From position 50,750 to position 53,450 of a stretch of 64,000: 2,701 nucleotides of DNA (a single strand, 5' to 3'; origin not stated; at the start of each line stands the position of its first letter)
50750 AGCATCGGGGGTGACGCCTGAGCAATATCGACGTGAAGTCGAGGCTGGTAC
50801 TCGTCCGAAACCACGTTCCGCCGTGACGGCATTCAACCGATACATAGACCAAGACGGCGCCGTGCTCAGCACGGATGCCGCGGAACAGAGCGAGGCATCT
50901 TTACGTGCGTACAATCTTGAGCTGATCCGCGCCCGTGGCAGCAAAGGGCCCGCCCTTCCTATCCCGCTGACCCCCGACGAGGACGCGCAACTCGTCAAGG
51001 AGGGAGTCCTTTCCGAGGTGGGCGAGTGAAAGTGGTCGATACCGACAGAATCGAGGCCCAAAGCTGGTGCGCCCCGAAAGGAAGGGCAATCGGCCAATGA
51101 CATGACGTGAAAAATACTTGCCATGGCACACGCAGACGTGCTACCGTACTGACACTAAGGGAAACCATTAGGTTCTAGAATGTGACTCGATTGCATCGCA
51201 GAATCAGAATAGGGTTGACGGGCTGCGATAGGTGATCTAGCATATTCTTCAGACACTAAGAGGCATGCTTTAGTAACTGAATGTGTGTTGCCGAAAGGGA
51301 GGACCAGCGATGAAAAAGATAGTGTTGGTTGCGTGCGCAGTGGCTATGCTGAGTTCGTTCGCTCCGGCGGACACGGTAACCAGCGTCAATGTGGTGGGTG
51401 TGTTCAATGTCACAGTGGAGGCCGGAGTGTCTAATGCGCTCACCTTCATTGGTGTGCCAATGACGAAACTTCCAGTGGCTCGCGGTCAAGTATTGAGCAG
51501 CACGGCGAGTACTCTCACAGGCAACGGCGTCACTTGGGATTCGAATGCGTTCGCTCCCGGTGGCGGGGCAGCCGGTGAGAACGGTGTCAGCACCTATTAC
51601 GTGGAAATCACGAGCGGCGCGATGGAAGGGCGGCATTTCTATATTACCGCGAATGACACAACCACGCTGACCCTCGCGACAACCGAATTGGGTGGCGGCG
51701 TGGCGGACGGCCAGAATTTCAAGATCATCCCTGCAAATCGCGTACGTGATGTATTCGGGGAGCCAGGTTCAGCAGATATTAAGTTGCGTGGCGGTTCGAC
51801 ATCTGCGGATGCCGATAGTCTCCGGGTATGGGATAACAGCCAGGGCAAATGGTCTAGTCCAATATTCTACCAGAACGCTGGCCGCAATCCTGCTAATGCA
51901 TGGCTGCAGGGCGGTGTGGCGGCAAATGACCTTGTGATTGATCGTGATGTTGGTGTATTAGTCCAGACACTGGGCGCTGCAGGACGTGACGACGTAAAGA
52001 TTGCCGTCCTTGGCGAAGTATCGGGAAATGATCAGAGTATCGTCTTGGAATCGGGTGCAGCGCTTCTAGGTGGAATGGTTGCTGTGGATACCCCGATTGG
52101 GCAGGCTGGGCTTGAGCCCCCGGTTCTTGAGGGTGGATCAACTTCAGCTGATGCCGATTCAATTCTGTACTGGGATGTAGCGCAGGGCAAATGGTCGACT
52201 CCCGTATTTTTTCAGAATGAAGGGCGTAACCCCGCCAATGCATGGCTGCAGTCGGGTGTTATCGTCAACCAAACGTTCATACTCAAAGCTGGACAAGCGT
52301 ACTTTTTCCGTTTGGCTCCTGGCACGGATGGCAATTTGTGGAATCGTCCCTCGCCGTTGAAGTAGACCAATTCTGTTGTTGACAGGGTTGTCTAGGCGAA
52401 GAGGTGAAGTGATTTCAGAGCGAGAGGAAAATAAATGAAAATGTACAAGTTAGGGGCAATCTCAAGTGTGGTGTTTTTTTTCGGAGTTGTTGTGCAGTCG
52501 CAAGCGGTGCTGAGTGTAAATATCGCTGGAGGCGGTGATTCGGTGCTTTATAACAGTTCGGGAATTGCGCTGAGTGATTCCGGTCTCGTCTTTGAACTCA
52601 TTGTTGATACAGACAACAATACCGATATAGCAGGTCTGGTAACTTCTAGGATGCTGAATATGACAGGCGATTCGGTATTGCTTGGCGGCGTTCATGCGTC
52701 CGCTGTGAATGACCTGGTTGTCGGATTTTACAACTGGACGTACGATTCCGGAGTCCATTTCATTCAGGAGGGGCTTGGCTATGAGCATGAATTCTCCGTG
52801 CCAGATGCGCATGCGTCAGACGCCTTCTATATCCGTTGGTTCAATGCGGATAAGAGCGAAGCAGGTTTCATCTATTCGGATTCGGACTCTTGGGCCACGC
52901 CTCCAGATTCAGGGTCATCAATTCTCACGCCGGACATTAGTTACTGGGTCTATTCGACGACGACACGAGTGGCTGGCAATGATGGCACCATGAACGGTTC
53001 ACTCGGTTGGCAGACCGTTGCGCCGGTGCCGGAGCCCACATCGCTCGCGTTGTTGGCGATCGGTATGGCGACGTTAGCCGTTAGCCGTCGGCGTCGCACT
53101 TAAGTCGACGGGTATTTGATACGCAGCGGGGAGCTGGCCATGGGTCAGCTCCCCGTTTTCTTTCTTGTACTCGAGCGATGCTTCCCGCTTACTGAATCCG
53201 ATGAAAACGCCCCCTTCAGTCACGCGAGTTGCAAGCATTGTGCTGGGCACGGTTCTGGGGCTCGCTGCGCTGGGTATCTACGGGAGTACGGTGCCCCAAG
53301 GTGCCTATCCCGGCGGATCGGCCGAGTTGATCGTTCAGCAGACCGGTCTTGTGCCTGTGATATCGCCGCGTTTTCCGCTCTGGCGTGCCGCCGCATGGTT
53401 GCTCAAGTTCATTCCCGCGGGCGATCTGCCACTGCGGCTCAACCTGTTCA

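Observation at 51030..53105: Low-GC two-gene island encoding an internally duplicated secreted protein and a PEP-CTERM protein, without an exosortase in the window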

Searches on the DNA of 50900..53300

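Call 42: search_rna_families(source=window, start=50900, end=53300, threshold=evalue, max_evalue=1)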
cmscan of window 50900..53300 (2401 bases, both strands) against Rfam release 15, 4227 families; matches with E-value up to 1: 0.
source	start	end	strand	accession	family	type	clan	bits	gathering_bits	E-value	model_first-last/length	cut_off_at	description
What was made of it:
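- Tried and rejected: An Rfam scan of 50900-53300 at E <= 1 found nothing, so the leader holds no known riboswitch or leader RNA (call 42).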
